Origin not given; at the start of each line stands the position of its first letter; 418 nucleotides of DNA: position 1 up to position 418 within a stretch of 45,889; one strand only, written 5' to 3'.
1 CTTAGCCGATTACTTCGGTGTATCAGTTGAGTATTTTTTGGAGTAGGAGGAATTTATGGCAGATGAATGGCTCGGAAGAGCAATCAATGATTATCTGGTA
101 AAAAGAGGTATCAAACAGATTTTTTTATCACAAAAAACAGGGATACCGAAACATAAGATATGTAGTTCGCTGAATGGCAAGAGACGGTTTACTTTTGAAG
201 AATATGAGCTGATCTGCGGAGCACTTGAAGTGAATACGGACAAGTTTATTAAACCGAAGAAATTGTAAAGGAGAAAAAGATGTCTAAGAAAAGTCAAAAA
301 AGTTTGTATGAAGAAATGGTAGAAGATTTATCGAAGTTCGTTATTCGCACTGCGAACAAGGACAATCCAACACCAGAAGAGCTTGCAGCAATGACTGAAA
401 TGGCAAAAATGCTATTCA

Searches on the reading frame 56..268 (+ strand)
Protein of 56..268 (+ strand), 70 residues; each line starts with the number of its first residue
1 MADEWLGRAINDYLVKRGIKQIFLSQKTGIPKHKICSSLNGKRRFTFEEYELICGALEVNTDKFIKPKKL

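Call 7: search_protein_families(library=pfam, proteins=[window:56-268:+], max_evalue=0.01)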
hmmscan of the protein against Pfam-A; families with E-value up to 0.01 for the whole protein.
window:56-268:+ (70 aa): 1 family
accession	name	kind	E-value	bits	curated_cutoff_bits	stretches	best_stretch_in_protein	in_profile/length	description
PF13443.12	HTH_26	-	3.2e-05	24.5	22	1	11-60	3-53/63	Cro/C1-type HTH DNA-binding domain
